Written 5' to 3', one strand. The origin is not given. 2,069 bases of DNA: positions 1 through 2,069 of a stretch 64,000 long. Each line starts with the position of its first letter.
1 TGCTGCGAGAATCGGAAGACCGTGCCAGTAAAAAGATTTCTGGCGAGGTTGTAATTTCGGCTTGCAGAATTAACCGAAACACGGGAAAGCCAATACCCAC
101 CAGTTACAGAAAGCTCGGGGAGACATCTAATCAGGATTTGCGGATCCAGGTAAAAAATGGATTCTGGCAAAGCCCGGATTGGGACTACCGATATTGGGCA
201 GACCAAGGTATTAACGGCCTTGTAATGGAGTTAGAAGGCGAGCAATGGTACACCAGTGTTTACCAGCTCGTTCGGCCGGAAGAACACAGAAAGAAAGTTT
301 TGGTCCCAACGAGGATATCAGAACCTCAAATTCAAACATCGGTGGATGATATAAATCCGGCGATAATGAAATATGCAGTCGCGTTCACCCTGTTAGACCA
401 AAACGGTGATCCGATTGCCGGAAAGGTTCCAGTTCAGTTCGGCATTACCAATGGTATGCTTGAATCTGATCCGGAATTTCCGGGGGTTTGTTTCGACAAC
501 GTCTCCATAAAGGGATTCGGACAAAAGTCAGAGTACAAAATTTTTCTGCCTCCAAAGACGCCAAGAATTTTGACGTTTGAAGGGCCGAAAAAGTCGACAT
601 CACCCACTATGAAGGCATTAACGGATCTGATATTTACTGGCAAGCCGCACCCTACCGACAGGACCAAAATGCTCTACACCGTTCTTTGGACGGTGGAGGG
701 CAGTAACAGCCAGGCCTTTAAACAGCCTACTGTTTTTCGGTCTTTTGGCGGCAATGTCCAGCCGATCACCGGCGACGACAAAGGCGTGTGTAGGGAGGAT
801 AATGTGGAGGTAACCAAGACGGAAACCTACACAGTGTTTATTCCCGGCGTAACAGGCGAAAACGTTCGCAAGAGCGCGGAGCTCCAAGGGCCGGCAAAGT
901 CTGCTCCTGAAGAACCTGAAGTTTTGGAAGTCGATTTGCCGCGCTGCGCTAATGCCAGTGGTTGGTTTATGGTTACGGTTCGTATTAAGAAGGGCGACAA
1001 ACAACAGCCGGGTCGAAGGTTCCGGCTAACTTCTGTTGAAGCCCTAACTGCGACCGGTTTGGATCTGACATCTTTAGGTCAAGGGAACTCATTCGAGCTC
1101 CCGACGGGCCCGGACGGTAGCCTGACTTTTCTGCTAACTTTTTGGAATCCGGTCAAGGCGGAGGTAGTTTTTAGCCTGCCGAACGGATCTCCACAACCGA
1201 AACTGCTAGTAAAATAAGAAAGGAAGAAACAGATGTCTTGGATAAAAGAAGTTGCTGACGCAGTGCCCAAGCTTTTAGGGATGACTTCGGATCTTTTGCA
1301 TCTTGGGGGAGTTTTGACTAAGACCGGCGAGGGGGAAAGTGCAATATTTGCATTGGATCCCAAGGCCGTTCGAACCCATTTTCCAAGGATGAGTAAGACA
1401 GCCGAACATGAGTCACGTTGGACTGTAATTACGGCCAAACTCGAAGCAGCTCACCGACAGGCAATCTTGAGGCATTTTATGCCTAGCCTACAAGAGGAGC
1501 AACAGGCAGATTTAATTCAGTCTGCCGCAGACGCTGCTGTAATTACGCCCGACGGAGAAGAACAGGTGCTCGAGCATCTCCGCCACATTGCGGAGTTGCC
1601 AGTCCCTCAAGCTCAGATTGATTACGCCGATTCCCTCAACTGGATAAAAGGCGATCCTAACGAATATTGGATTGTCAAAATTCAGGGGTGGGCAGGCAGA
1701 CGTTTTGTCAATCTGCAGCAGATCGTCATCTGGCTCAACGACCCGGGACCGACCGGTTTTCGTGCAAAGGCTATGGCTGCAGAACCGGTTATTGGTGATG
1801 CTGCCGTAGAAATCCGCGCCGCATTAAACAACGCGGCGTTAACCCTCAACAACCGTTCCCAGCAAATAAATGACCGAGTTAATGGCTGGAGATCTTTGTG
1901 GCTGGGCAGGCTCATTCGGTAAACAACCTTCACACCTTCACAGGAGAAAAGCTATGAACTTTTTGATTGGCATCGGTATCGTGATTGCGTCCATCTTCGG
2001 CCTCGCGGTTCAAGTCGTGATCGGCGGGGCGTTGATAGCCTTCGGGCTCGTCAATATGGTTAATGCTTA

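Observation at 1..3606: Higher-GC four-gene operon of unknown proteins at the window edge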

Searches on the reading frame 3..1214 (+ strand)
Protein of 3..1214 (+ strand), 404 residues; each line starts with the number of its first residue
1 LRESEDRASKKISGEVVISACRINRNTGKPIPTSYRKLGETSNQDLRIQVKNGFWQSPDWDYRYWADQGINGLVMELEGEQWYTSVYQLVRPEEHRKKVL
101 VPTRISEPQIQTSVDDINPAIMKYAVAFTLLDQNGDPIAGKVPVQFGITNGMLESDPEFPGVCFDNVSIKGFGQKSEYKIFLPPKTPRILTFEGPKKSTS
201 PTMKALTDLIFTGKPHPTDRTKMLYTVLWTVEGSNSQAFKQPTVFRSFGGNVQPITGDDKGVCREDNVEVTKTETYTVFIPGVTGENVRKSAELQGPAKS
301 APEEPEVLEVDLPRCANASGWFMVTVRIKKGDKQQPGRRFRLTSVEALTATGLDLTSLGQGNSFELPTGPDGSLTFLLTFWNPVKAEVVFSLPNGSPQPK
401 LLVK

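Call 6: search_protein_families(library=pfam, proteins=[window:3-1214:+], max_evalue=1)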
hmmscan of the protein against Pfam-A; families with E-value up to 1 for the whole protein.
window:3-1214:+ (404 aa): 2 families
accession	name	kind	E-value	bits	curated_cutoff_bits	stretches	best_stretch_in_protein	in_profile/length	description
PF16411.10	SusF_SusE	-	0.025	15.3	27.5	1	221-299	28-106/167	Outer membrane protein SusF_SusE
PF14510.11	ABC_trans_N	-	0.21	12.4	25.4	0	160-178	64-82/89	ABC-transporter N-terminal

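Call 7: search_protein_families(library=ncbifam, proteins=[window:3-1214:+], max_evalue=1)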
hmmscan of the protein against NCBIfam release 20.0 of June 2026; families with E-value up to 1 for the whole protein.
window:3-1214:+ (404 aa): 0 families

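Call 8: search_protein_families(library=phrogs, proteins=[window:3-1214:+], max_evalue=1)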
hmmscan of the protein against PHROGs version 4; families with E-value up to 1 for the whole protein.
window:3-1214:+ (404 aa): 0 families

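Call 10: search_protein_families(library=padloc, proteins=[window:3-1214:+], max_evalue=1)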
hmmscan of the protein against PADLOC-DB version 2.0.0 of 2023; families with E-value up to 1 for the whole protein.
window:3-1214:+ (404 aa): 0 families
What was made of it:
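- Checked: No family-level match was found in Pfam, NCBIfam, PHROGs or PADLOC (calls 6, 7, 8, 10).
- No PADLOC hit (call 10).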

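Call 46: search_protein_representatives(protein=window:3-1214:+)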
Query: 404 residues. Proteins with E-value up to 0.001 (for the whole library): 22; up to 1e-10: 14; up to 1e-30: 7. The best 22 are listed.
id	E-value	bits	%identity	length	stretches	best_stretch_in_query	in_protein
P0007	1.3e-274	926.9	100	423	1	1-404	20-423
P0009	1.5e-62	228.5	40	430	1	9-403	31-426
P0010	1.3e-48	182.6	41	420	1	88-404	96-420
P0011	1.1e-44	169.7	34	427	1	35-396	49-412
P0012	8.0e-43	163.5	41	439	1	7-307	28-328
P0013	1.1e-35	140.1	38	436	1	12-302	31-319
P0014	1.7e-35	139.4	38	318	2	11-201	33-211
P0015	1.6e-30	123.0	42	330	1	10-201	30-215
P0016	7.0e-30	120.9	43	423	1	10-215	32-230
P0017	3.5e-24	102.2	48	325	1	276-403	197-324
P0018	2.7e-17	79.4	42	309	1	290-403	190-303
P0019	1.3e-14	70.7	37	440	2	293-404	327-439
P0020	3.8e-14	69.1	31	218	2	102-219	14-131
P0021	1.8e-12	63.6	38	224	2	7-86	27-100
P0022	5.3e-10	55.5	44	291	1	301-404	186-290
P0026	3.7e-05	39.5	33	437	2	288-396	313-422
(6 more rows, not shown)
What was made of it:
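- g5 has 21 relatives, 7 with E < 1e-30 (call 46).
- Tried and rejected: The exhaustive HMMER search later showed that the word index had missed 21 real g5 relatives (call 46).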

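Call 48: find_encoding_contigs(protein=P0009, flank=10000, max_places=4)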
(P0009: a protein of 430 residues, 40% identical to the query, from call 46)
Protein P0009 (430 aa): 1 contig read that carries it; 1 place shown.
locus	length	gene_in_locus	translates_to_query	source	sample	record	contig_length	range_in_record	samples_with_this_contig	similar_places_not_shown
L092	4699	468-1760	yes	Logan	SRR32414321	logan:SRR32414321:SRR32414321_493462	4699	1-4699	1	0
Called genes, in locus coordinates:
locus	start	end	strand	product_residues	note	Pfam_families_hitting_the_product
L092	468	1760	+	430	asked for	-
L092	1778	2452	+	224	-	-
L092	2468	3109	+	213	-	-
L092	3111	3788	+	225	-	-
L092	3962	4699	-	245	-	?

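Call 51: find_encoding_contigs(protein=P0010, flank=10000, max_places=4)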
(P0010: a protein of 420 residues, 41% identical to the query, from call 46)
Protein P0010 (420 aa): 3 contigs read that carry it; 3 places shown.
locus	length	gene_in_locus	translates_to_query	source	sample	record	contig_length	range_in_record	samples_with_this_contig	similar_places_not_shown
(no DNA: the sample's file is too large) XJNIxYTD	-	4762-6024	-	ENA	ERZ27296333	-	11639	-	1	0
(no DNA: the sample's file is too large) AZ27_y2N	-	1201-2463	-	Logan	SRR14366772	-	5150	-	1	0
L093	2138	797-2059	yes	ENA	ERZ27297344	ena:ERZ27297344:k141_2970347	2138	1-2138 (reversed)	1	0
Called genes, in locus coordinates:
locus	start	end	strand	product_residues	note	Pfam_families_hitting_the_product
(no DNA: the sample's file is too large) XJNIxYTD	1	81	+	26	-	?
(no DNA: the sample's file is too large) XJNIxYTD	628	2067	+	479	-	-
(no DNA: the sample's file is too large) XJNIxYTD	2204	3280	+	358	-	-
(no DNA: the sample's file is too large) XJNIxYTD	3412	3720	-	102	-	PF09650:PHA_gran_rgn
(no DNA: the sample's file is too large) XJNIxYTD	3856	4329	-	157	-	PF00226:DnaJ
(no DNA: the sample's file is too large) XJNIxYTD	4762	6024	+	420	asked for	-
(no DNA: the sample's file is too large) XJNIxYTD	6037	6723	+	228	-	-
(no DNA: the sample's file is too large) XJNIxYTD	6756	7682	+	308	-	-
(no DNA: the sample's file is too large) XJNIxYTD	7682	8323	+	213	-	-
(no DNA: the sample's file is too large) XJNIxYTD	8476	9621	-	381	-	PF18895:T4SS_pilin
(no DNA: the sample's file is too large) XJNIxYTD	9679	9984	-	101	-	-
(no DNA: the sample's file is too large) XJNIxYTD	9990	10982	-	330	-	-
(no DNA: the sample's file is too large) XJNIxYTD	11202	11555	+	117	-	PF01909:NTP_transf_2, PF18765:Polbeta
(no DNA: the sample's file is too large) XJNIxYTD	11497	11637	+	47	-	?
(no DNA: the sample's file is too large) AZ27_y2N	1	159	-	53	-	?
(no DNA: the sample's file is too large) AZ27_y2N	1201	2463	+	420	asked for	-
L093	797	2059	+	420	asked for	-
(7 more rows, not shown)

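Call 52: find_encoding_contigs(protein=P0011, flank=10000, max_places=4)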
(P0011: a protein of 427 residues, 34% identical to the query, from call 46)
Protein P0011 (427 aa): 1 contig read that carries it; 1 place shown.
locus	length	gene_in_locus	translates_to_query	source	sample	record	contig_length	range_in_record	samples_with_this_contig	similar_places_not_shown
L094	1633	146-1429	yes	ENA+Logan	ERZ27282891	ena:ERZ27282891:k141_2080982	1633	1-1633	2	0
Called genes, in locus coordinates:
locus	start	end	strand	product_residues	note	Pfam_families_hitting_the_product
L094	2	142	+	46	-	?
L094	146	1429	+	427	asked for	-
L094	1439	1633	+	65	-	?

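Call 57: find_encoding_contigs(protein=P0012, flank=10000, max_places=3)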
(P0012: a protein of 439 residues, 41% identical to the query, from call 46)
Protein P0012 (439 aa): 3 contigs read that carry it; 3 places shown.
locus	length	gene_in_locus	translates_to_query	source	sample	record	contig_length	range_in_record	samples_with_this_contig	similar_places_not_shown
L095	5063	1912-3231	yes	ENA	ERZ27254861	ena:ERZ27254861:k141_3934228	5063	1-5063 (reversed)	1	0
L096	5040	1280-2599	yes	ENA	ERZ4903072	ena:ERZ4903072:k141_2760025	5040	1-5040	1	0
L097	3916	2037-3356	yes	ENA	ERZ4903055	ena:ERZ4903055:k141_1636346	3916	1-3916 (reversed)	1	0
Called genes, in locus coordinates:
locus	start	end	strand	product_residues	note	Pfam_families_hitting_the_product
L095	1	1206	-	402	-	?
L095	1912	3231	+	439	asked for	-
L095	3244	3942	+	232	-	-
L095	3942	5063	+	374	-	?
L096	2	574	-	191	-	?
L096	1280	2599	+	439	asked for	-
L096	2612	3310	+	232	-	-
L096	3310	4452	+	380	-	-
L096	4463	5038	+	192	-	?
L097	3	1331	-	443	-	?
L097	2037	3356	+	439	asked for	-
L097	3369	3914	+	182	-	?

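Call 58: find_encoding_contigs(protein=P0013, flank=10000, max_places=3)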
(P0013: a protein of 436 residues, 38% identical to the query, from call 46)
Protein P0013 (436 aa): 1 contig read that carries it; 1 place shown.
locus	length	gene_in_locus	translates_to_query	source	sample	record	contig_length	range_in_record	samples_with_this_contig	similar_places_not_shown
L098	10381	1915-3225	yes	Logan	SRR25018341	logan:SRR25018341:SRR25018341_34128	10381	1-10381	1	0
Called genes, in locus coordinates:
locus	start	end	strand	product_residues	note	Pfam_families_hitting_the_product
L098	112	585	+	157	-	-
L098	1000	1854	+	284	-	-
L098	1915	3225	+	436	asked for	-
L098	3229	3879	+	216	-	-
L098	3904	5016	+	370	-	-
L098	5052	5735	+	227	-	-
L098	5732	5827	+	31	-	-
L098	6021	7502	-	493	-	PF18895:T4SS_pilin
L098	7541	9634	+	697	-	-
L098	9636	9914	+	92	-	-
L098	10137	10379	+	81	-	?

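Call 59: find_encoding_contigs(protein=P0016, flank=10000, max_places=3)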
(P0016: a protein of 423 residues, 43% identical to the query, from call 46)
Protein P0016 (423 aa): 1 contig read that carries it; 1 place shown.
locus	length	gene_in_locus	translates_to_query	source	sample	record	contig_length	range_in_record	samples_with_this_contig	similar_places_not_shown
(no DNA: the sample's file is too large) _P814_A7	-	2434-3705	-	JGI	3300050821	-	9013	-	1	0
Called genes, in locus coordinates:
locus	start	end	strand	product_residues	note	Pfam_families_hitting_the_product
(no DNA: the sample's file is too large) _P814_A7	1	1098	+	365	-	?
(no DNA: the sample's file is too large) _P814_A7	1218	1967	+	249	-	-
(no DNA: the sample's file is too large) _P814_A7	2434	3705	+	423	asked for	-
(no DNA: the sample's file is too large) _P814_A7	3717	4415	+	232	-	-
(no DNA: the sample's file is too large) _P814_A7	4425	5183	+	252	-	-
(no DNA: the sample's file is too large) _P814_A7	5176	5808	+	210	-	-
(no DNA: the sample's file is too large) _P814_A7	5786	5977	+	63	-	-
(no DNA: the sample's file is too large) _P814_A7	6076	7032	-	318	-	PF18895:T4SS_pilin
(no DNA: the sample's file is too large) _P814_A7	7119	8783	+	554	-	-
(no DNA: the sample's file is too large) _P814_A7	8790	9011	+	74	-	?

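Call 60: find_encoding_contigs(protein=P0019, flank=10000, max_places=3)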
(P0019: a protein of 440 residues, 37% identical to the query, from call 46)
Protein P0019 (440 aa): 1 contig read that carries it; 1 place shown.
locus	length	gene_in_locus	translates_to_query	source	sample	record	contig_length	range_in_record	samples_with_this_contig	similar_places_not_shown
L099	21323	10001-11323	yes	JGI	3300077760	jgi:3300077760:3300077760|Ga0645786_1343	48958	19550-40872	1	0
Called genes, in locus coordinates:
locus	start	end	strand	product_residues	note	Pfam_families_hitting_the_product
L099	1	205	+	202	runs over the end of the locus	PF10502:Peptidase_S26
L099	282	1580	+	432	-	PF13393:tRNA-synt_His, PF03129:HGTP_anticodon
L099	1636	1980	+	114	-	PF11969:DcpS_C, PF01230:HIT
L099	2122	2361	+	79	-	PF01165:Ribosomal_S21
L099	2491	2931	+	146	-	PF09424:YqeY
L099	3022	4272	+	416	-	PF11104:PilM_2 (faint), PF02491:SHS2_FTSA, PF06723:MreB_Mbl, PF06277:EutA (weak), PF14450:FtsA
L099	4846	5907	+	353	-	PF00481:PP2C (faint), PF13672:PP2C_2 (weak)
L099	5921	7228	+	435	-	PF13519:VWA_2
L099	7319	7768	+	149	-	PF13240:Zn_Ribbon_1 (weak)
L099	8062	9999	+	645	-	PF00069:Pkinase, PF01636:APH (faint), PF07714:PK_Tyr_Ser-Thr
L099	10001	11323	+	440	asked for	-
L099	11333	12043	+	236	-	-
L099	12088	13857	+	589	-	-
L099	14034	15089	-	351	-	-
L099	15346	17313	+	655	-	-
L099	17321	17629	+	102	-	-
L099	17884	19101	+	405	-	PF00091:Tubulin, PF12327:FtsZ_C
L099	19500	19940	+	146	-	-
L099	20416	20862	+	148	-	PF22811:Zn_ribbon_NrdR, PF03477:ATP-cone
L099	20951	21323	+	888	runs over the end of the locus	PF00317:Ribonuc_red_lgN, PF02867:Ribonuc_red_lgC, PF12637:TSCPD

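Call 85: find_encoding_contigs(protein=P0022, flank=10000, max_places=3)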
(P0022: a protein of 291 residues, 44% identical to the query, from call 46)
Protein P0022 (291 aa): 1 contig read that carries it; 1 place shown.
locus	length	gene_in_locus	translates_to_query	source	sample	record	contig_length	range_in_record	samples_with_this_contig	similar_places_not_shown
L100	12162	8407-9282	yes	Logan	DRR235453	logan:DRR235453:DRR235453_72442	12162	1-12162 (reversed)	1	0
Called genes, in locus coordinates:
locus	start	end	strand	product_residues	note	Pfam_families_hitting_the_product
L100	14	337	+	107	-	PF01165:Ribosomal_S21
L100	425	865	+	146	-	PF09424:YqeY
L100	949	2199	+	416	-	PF11104:PilM_2 (faint), PF02491:SHS2_FTSA, PF06723:MreB_Mbl (weak), PF06277:EutA (weak), PF14450:FtsA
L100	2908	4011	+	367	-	PF13672:PP2C_2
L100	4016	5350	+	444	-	PF00092:VWA, PF13519:VWA_2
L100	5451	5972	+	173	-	-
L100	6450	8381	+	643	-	PF00069:Pkinase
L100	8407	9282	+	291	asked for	PF00313:CSD (weak)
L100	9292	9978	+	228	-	-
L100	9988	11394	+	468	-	-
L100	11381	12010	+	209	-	-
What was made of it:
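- In two loci the cassette directly follows PP2C, vWA and Ser/Thr-kinase genes (calls 60, 85), which points to signalling rather than pilin handling.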

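Call 88: find_encoding_contigs(protein=P0026, flank=10000, max_places=3)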
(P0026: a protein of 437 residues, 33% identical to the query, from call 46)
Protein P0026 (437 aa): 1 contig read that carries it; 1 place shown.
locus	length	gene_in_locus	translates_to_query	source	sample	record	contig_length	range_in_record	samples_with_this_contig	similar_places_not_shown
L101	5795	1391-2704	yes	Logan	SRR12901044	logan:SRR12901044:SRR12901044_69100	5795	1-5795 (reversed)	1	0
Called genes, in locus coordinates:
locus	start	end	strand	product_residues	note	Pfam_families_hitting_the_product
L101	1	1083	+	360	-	?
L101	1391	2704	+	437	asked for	PF02369:Big_1 (faint)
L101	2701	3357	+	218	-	-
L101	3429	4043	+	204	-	-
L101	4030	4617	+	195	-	-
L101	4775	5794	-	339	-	?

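Call 89: find_encoding_contigs(protein=P0017, flank=10000, max_places=3)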
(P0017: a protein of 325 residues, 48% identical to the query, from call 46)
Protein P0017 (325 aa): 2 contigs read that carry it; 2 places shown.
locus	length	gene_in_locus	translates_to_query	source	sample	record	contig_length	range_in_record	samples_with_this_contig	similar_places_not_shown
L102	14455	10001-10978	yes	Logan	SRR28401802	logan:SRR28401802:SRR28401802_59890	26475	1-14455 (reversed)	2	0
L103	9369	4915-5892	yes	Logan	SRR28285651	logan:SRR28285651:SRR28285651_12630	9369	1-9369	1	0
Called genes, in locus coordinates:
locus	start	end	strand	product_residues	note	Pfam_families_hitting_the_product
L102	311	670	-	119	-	PF00886:Ribosomal_S16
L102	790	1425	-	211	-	PF09335:VTT_dom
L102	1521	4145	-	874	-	PF02463:SMC_N, PF13175:AAA_15, PF13304:AAA_21 (weak), PF13476:AAA_23, PF13555:AAA_29 (weak)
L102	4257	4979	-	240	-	PF22935:RM44_endonuclase, PF14622:Ribonucleas_3_3, PF00636:Ribonuclease_3, PF00035:dsrm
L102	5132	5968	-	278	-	-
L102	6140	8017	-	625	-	PF06480:FtsH_ext, PF00004:AAA, PF07728:AAA_5 (weak), PF23902:AAA_lid_PRS2_C (faint), PF17862:AAA_lid_3, PF01434:Peptidase_M41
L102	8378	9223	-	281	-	PF00892:EamA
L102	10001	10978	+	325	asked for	-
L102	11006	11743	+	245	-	-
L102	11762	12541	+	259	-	-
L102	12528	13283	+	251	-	-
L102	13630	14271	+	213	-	-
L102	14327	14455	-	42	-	?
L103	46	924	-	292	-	-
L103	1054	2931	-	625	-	PF06480:FtsH_ext, PF00004:AAA, PF07728:AAA_5 (weak), PF23902:AAA_lid_PRS2_C (faint), PF17862:AAA_lid_3, PF01434:Peptidase_M41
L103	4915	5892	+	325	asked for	-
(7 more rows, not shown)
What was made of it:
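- It recurs in L092, the P0010 contig, L095-097, L098, the P0016 contig, L099, L100, L101 and L102/103 (calls 48, 51, 57, 58, 59, 60, 85, 88, 89).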

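Call 93: search_protein_families(library=pfam, proteins=[L102:11006-11740:+, L101:2701-3354:+, L100:9292-9975:+, L102:12528-13280:+, L101:4030-4614:+, L098:5052-5732:+, L100:11381-12007:+, L102:11762-12538:+, L098:3904-5013:+, L100:9988-11391:+], max_evalue=0.05)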
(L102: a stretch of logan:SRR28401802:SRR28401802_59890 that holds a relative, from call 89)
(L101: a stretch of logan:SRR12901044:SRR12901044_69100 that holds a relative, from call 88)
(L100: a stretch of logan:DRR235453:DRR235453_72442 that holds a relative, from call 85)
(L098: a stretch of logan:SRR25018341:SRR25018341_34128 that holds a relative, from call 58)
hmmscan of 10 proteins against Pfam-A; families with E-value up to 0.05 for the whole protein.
L102:11006-11740:+ (245 aa): 0 families

L101:2701-3354:+ (218 aa): 0 families

L100:9292-9975:+ (228 aa): 0 families

L102:12528-13280:+ (251 aa): 0 families

L101:4030-4614:+ (195 aa): 0 families

L098:5052-5732:+ (227 aa): 0 families

L100:11381-12007:+ (209 aa): 0 families

L102:11762-12538:+ (259 aa): 1 family
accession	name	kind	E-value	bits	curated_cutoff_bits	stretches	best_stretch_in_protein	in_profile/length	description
PF13179.11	DUF4006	-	0.045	14.1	22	0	225-247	7-30/64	Family of unknown function (DUF4006)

L098:3904-5013:+ (370 aa): 0 families

L100:9988-11391:+ (468 aa): 1 family
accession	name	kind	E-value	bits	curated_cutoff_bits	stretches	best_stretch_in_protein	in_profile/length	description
PF24008.1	DUF7322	-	0.005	16.8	27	1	11-48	24-61/61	Domain of unknown function (DUF7322)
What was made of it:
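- On Type IV secretion system (VirB/D4 or MPF-FATA type): g7 and three slot-3 homologs gave no Pfam hit at E <= 1 and E <= 0.05 respectively (calls 6, 93).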

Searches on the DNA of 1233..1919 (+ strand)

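Call 31: search_rna_families(source=L001, start=2200, end=14000, threshold=evalue, max_evalue=1)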
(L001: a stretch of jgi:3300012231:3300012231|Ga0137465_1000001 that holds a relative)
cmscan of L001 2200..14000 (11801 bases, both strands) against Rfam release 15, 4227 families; matches with E-value up to 1: 1.
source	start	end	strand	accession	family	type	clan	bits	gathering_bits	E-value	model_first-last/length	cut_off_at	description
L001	8536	8625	-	RF03839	MIR2599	Gene; miRNA;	-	26.4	120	0.18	1-132/132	no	MIR2599 microRNA precursor family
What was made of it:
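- Tried and rejected: Only a sub-threshold miRNA-precursor match came back, on the opposite strand (call 31).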
